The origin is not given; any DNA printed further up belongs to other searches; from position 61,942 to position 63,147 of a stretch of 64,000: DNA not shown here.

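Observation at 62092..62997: Catalytically dead transaldolase homologue with a Pro-rich tail directly upstream of rho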

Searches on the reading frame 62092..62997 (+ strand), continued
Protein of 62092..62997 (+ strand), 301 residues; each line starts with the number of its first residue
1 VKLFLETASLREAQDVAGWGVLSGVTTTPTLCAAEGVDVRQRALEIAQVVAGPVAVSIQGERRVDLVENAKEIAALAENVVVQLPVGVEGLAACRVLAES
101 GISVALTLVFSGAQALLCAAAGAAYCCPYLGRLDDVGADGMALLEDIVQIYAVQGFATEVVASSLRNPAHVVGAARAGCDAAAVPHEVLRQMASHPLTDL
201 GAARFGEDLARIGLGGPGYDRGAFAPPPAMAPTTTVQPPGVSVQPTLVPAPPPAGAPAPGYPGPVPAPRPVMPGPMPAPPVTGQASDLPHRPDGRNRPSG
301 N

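Call 10: find_encoding_contigs(protein=P0011, flank=6000, max_places=4)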
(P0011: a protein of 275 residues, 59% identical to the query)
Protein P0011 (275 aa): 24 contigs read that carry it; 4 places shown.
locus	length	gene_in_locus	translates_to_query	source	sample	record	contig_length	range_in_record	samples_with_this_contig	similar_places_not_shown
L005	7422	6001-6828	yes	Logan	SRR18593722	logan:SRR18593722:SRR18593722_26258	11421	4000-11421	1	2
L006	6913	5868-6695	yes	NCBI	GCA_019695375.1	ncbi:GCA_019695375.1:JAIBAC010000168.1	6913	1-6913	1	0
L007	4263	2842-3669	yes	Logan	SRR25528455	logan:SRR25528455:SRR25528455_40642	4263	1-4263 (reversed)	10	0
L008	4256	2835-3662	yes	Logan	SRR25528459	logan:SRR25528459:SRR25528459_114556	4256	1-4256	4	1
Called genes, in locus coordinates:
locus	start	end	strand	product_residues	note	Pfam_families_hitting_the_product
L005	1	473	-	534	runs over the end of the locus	PF00535:Glycos_transf_2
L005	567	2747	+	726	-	PF08486:SpoIID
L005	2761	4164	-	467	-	PF13641:Glyco_tranf_2_3 (faint), PF00535:Glycos_transf_2, PF13632:Glyco_trans_2_3 (weak)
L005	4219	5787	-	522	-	PF26571:VldE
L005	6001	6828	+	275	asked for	PF00923:TAL_FSA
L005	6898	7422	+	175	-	?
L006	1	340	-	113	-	?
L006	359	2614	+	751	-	PF08486:SpoIID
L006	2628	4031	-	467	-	PF13641:Glyco_tranf_2_3 (faint), PF00535:Glycos_transf_2, PF13632:Glyco_trans_2_3 (weak)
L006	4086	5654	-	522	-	PF26571:VldE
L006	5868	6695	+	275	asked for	PF00923:TAL_FSA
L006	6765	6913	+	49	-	PF07498:Rho_N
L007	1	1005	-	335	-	?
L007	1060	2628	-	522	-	PF26571:VldE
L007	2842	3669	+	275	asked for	PF00923:TAL_FSA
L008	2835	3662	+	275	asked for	PF00923:TAL_FSA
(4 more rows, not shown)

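Call 12: find_encoding_contigs(protein=P0092, flank=5000, max_places=2)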
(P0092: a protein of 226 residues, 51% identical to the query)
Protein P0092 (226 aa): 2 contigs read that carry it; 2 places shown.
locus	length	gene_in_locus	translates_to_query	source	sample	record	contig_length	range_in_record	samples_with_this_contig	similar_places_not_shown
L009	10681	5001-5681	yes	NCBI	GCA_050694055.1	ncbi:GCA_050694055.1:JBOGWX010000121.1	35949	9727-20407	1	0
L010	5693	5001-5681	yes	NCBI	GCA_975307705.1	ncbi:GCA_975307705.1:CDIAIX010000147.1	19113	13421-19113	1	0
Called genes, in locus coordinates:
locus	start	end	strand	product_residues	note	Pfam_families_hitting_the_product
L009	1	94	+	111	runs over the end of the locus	PF13828:DUF4190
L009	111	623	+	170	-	PF13828:DUF4190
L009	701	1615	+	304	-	PF00288:GHMP_kinases_N, PF08544:GHMP_kinases_C (weak)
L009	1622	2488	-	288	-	-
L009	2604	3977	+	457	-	PF27272:CpgS_N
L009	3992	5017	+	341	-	PF13238:AAA_18 (faint), PF13671:AAA_33 (weak)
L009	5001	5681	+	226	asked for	PF00923:TAL_FSA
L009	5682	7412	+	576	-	PF07497:Rho_RNA_bind, PF00006:ATP-synt_ab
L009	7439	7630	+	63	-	-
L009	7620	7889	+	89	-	PF01197:Ribosomal_L31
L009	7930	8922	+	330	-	PF07136:DUF1385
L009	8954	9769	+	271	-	PF04978:MST (weak), PF11716:MDMPI_N, PF12867:DinB_2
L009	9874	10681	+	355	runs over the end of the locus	PF03462:PCRF, PF00472:RF-1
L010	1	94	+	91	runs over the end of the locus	PF13828:DUF4190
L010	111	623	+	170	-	PF13828:DUF4190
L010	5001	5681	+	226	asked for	PF00923:TAL_FSA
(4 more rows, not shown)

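Call 13: find_encoding_contigs(protein=P0105, flank=5000, max_places=2)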
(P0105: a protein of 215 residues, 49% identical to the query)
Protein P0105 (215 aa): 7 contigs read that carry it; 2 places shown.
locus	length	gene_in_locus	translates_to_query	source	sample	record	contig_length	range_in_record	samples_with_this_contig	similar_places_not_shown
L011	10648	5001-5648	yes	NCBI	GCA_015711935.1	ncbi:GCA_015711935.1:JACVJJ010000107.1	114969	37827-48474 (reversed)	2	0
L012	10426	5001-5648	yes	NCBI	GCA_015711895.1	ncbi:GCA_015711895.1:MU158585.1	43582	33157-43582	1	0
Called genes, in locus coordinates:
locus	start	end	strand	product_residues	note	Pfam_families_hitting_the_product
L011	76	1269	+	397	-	PF01676:Metalloenzyme, PF10143:PhosphMutase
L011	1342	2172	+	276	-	PF00149:Metallophos, PF12850:Metallophos_2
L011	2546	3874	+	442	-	PF27272:CpgS_N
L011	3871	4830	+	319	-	PF03477:ATP-cone (weak), PF06414:Zeta_toxin (faint)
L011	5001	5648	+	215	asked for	PF00923:TAL_FSA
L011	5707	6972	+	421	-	PF07498:Rho_N, PF07497:Rho_RNA_bind, PF00006:ATP-synt_ab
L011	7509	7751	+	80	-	PF01197:Ribosomal_L31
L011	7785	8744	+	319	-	PF07136:DUF1385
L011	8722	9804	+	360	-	PF03462:PCRF, PF00472:RF-1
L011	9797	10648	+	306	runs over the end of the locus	PF17827:PrmC_N, PF03602:Cons_hypoth95 (weak), PF05175:MTS, PF06325:PrmA, PF01170:UPF0020 (weak), PF08241:Methyltransf_11 (weak), PF13649:Methyltransf_25, PF13847:Methyltransf_31, +1 more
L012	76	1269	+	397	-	PF01676:Metalloenzyme, PF10143:PhosphMutase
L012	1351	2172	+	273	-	PF00149:Metallophos, PF12850:Metallophos_2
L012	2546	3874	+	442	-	PF27272:CpgS_N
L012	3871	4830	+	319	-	PF03477:ATP-cone (weak), PF06414:Zeta_toxin (faint)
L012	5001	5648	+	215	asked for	PF00923:TAL_FSA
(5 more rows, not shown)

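Call 14: find_encoding_contigs(protein=P0068, flank=5000, max_places=2)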
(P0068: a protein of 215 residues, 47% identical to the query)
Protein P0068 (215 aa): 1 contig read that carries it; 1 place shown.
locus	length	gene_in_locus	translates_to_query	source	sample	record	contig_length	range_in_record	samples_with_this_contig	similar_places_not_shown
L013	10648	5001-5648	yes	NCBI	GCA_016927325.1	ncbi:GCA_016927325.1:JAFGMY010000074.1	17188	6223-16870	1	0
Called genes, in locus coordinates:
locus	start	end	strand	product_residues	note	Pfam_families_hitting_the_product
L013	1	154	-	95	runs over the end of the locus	-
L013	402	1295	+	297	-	PF04072:LCM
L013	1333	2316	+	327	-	PF02754:CCG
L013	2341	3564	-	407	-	PF00557:Peptidase_M24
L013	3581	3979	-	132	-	PF02036:SCP2 (weak)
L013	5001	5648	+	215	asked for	PF00923:TAL_FSA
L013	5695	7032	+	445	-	PF07498:Rho_N (weak), PF07497:Rho_RNA_bind, PF00006:ATP-synt_ab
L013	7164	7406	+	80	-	PF01197:Ribosomal_L31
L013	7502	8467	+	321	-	PF07136:DUF1385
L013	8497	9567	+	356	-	PF03462:PCRF, PF00472:RF-1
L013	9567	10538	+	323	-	PF17827:PrmC_N, PF03602:Cons_hypoth95, PF02384:N6_Mtase (weak), PF05175:MTS, PF06325:PrmA, PF09445:Methyltransf_15, PF13847:Methyltransf_31, PF13649:Methyltransf_25, +6 more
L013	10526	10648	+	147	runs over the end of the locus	PF01300:Sua5_yciO_yrdC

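Call 16: find_related_loci(query=A1, collection=genome_contigs, flank=4000)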
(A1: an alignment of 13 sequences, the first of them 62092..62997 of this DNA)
Query A1 (301 aa) in genome_contigs; peptide patterns used: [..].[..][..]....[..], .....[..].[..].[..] (x = any residue, [..] = any of these).
88 stretches matched a pattern; 45 encode a relative of the query (tblastn E <= 1e-3); 45 distinct loci.
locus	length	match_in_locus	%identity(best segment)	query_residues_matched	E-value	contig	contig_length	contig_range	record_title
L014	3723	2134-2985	51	1-299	6e-80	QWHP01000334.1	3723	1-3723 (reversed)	MAG: Actinobacteria bacterium ATB1 test_scaffold_17084, whole genome shotgun sequence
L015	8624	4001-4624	60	1-208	7e-79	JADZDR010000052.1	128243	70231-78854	MAG: Acidimicrobiia bacterium isolate SJ788 c_000000916876, whole genome shotgun sequence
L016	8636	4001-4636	59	1-212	1e-73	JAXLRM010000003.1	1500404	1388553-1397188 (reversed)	MAG: Acidimicrobiia bacterium isolate STL-ACT9 C1.50.fa-3, whole genome shotgun sequence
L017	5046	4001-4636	58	1-212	3e-72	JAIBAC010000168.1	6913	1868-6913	MAG: Acidimicrobiia bacterium isolate SSF4 NODE_238389_length_6913_cov_10.323165, whole genome shotgun sequence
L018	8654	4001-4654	40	1-214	2e-53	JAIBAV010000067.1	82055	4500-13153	MAG: Chitinophagaceae bacterium isolate SSF16 UP4B170914_NODE_33_length_82055_cov_7.801692, whole genome shotgun sequenc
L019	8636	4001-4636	42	1-208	5e-54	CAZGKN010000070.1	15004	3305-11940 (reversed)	MAG TPA_asm: uncultured Saprospiraceae bacterium isolate SRP263991_co5_19 genome assembly, contig: NODE_7757_length_1500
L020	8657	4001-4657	41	1-215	2e-53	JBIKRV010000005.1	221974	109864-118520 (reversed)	MAG: Chitinophagaceae bacterium isolate ME2015-06-19_3300044640_group6_bin125 Rohwer_bin563_scaffold_12_c1, whole genome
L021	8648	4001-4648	42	1-212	3e-53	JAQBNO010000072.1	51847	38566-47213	MAG: Segetibacter sp. isolate RYN_295 scaffold_3605404, whole genome shotgun sequence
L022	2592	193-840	42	1-212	2e-53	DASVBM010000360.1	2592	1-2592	MAG TPA_asm: Chitinophagaceae bacterium isolate SMAG_U1979 k141_465583, whole genome shotgun sequence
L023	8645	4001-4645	41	1-211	1e-52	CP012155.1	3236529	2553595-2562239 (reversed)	Bacteroidetes bacterium UKL13-3 chromosome, complete genome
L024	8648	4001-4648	40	1-212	9e-53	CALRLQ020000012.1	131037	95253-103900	MAG: Rhizobium sp. Q54 isolate JJ-KC21115-111-1-m1-bin271 genome assembly, contig: JJ-ST915-40-C55, whole genome shotgun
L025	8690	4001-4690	38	1-227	4e-52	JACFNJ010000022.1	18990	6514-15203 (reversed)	MAG: Bacteroidia bacterium isolate BROCD021 NODE_2143_length_18990_cov_5.326591, whole genome shotgun sequence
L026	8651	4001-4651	40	1-212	5e-52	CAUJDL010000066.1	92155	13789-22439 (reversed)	MAG: Bacteroidota bacterium isolate KLAP28 genome assembly, contig: KLAP28_421210, whole genome shotgun sequence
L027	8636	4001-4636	39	1-208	1e-51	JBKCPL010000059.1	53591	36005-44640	MAG: Bacteroidota bacterium isolate samp_506_metabat2_96 samp_506_1588079, whole genome shotgun sequence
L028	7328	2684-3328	40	1-211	2e-51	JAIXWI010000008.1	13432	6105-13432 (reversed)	MAG: Bacteroidetes bacterium isolate D4_MAG_00013 pond_D4_MAG_00013_000000000014, whole genome shotgun sequence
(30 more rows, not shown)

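Call 22: find_encoding_contigs(protein=P0002, flank=3000, max_places=2)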
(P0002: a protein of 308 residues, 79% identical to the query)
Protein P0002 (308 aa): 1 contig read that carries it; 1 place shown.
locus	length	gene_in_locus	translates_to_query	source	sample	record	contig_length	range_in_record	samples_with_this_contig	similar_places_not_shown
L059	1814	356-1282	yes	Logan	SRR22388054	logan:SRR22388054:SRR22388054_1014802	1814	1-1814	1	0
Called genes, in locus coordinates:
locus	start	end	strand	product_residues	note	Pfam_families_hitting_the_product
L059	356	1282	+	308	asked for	PF00923:TAL_FSA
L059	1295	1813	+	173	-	?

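Call 23: find_encoding_contigs(protein=P0007, flank=6000, max_places=2)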
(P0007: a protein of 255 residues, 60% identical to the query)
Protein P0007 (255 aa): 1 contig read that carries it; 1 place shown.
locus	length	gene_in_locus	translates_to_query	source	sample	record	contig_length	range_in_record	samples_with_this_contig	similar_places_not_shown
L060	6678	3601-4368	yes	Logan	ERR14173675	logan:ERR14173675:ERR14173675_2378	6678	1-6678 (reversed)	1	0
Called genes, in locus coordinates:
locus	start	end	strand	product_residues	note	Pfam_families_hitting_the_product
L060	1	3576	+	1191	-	?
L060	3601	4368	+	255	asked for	PF00923:TAL_FSA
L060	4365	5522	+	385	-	PF13489:Methyltransf_23, PF01209:Ubie_methyltran (weak), PF08241:Methyltransf_11, PF08242:Methyltransf_12, PF13649:Methyltransf_25, PF13847:Methyltransf_31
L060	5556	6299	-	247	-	PF01209:Ubie_methyltran (weak), PF13489:Methyltransf_23, PF08241:Methyltransf_11, PF08242:Methyltransf_12, PF13649:Methyltransf_25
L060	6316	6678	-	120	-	?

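Call 24: find_encoding_contigs(protein=P0009, flank=6000, max_places=2)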
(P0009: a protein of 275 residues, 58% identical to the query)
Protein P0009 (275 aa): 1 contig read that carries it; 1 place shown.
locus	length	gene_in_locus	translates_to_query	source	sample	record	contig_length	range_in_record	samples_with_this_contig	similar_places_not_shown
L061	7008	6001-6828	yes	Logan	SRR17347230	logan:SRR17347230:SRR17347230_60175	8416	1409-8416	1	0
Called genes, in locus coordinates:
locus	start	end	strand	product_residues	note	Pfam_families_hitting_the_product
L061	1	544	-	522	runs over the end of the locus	PF00535:Glycos_transf_2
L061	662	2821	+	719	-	PF08486:SpoIID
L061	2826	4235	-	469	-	PF13641:Glyco_tranf_2_3 (faint), PF00535:Glycos_transf_2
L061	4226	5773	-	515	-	PF26571:VldE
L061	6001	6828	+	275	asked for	PF00923:TAL_FSA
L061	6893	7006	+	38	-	?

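Call 26: search_protein_representatives(alignment_id=A1)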
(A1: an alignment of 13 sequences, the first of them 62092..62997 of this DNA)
Query: 13 sequences, 275 profile positions. Proteins with E-value up to 0.001 (for the whole library): 8166; up to 1e-10: 3929; up to 1e-30: 572. The best 150 are listed.
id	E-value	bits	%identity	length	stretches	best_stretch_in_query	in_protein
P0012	1.3e-132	457.7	-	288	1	1-271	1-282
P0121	6.3e-67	242.3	-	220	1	1-214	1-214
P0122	2.6e-66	240.3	-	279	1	1-210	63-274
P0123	4.5e-66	239.5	-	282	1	1-213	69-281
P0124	7.7e-66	238.8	-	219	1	1-214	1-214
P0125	7.2e-65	235.6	-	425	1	1-204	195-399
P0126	2.7e-63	230.4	-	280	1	1-213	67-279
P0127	2.8e-63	230.4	-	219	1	1-212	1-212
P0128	8.2e-63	228.8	-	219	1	1-212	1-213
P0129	2.6e-61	223.9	-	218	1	1-211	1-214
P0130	6.4e-61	222.6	-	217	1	1-214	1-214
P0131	2.3e-60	220.8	-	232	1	1-221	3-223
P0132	4.0e-60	220.0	-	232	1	1-212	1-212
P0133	1.3e-59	218.3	-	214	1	1-211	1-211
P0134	5.1e-59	216.4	-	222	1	1-214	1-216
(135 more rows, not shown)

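Call 31: find_encoding_contigs(protein=P0001, flank=10000, max_places=4)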
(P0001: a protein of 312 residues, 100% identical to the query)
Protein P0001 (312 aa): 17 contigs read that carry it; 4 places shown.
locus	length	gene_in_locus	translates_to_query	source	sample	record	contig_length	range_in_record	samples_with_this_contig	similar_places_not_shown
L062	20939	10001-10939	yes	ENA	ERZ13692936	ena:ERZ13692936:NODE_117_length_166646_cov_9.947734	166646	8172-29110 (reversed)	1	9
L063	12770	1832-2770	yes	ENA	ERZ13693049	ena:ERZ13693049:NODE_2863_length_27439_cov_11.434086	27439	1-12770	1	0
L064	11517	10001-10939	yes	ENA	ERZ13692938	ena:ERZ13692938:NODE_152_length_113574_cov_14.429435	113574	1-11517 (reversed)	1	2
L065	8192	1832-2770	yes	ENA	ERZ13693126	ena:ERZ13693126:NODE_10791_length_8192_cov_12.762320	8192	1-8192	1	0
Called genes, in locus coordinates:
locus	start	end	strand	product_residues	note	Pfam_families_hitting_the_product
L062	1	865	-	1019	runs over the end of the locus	PF13439:Glyco_transf_4, PF13579:Glyco_trans_4_4, PF00534:Glycos_transf_1, PF13692:Glyco_trans_1_4, PF00534:Glycos_transf_1, PF13524:Glyco_trans_1_2, PF13692:Glyco_trans_1_4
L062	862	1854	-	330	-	PF07021:MetW (weak), PF13489:Methyltransf_23, PF13649:Methyltransf_25 (weak), PF13847:Methyltransf_31 (weak), PF08241:Methyltransf_11, PF08242:Methyltransf_12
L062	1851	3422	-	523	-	PF09913:DUF2142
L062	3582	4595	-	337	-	PF05050:Methyltransf_21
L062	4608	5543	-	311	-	PF00535:Glycos_transf_2, PF13641:Glyco_tranf_2_3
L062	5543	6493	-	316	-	PF01408:GFO_IDH_MocA, PF22725:GFO_IDH_MocA_C3, PF02894:GFO_IDH_MocA_C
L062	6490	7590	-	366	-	PF01041:DegT_DnrJ_EryC1, PF00155:Aminotran_1_2 (weak), PF01053:Cys_Met_Meta_PP (weak)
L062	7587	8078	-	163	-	PF00132:Hexapep (weak), PF25084:LbH_EIF2B (faint), PF25087:GMPPB_C (faint), PF14602:Hexapep_2, PF00132:Hexapep (weak), PF14602:Hexapep_2 (weak)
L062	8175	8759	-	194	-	PF12710:HAD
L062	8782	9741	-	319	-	PF01040:UbiA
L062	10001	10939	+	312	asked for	PF00923:TAL_FSA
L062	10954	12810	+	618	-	-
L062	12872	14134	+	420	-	PF02012:BNR (faint), PF14870:PSII_BNR (faint), PF15902:Sortilin-Vps10 (faint), PF25852:DUF6242_C (faint)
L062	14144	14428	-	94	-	-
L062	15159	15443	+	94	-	PF01197:Ribosomal_L31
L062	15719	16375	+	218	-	-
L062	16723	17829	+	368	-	PF03462:PCRF, PF00472:RF-1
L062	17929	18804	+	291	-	PF17827:PrmC_N, PF05175:MTS, PF13847:Methyltransf_31 (weak), PF08242:Methyltransf_12 (faint), PF13649:Methyltransf_25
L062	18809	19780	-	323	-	-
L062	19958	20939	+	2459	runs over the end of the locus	PF07676:PD40 (faint), PF26549:Tricorn_N (faint), PF00801:PKD (faint), PF18911:PKD_4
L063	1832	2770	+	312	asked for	PF00923:TAL_FSA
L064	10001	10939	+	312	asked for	PF00923:TAL_FSA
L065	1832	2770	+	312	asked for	PF00923:TAL_FSA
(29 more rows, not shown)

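Call 34: search_protein_families(library=pfam, proteins=[L062:10954-12810:+, L062:12872-14134:+, L062:15719-16375:+, L060:1-3576:+, L060:4365-5522:+], max_evalue=0.001)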
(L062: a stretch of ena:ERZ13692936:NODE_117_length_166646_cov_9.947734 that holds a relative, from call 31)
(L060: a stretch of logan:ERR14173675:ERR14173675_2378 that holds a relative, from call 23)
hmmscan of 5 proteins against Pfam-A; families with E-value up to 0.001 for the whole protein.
L062:10954-12810:+ (618 aa): 3 families
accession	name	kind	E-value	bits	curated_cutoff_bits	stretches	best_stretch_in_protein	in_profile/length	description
PF07497.18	Rho_RNA_bind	-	1.4e-29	102.1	27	1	250-321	2-73/73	Rho termination factor, RNA-binding domain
PF00006.31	ATP-synt_ab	-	1.4e-24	87.4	29.5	1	354-559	2-212/213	ATP synthase alpha/beta family, nucleotide-binding domain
PF07498.18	Rho_N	-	2.1e-06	28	24.9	1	10-47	2-39/43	Rho termination factor, N-terminal domain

L062:12872-14134:+ (420 aa): 3 families
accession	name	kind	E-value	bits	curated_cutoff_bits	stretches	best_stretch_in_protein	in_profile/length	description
PF15902.12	Sortilin-Vps10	-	7.8e-10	38.6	33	0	90-154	2-67/446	Sortilin, neurotensin receptor 3,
PF14870.12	PSII_BNR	-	1.7e-08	34.5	27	0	142-231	7-96/303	Photosynthesis system II assembly factor YCF48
PF02012.26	BNR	-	1.9e-07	30.4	27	0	322-332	2-12/12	BNR/Asp-box repeat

L062:15719-16375:+ (218 aa): 0 families

L060:1-3576:+ (1191 aa): 1 family
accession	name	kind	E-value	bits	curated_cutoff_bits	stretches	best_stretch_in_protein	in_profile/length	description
PF01510.30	Amidase_2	-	2e-10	41.5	26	1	341-496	3-131/131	N-acetylmuramoyl-L-alanine amidase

L060:4365-5522:+ (385 aa): 9 families
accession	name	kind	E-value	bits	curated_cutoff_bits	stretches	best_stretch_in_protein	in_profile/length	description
PF13649.12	Methyltransf_25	-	1.8e-19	70.6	27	1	85-178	2-97/97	Methyltransferase domain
PF08241.18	Methyltransf_11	-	1.7e-18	67.5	21.2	1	85-182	1-95/95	Methyltransferase domain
PF08242.18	Methyltransf_12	-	7.1e-17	62.4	30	1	85-179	1-97/98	Methyltransferase domain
PF13489.12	Methyltransf_23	-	5.1e-16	59.3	27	1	67-198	8-126/164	Methyltransferase domain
PF13847.12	Methyltransf_31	-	1.5e-09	38.1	27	1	83-202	6-127/145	Methyltransferase domain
PF01209.24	Ubie_methyltran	-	3.4e-07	30.3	20.1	1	82-180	49-149/233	ubiE/COQ5 methyltransferase family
PF05891.18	Methyltransf_PK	-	0.00027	21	27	1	80-183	55-160/218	AdoMet dependent proline di-methyltransferase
PF05401.17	NodS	-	0.00032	21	24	1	83-183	46-145/201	Nodulation protein S (NodS)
PF05175.20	MTS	-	0.00079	19.5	23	0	70-149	25-102/170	Methyltransferase small domain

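Call 37: find_related_loci(query=A1, collection=metagenome_contigs, flank=3500)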
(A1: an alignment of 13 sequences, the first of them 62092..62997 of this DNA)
Query A1 (301 aa) in metagenome_contigs; peptide patterns used: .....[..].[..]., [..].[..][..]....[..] (x = any residue, [..] = any of these).
185 stretches matched a pattern; 48 encode a relative of the query (tblastn E <= 1e-3); 48 distinct loci.
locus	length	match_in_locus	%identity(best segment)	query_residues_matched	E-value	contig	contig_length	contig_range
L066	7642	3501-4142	43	1-214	6e-55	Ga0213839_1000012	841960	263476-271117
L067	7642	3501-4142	43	1-214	6e-55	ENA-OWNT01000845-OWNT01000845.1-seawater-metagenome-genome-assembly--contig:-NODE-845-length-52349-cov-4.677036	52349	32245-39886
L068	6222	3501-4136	42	1-208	3e-54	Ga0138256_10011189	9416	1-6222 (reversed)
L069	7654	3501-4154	40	1-214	1e-53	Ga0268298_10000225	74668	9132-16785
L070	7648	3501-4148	42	1-212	6e-53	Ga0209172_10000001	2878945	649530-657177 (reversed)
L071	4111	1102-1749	40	1-212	5e-53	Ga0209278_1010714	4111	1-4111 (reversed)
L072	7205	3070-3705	39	1-208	6e-52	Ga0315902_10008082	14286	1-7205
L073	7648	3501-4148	39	1-212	7e-52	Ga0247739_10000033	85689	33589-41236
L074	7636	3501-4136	38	1-208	2e-51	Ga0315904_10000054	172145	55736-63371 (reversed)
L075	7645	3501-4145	40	1-211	3e-51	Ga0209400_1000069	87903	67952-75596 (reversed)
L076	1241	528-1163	41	1-208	5e-54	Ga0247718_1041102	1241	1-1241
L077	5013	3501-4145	40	1-211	2e-51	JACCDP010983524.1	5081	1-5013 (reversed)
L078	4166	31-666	42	1-208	3e-51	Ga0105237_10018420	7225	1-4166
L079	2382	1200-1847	39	1-212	5e-51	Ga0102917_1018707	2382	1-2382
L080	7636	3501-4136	41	1-208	3e-50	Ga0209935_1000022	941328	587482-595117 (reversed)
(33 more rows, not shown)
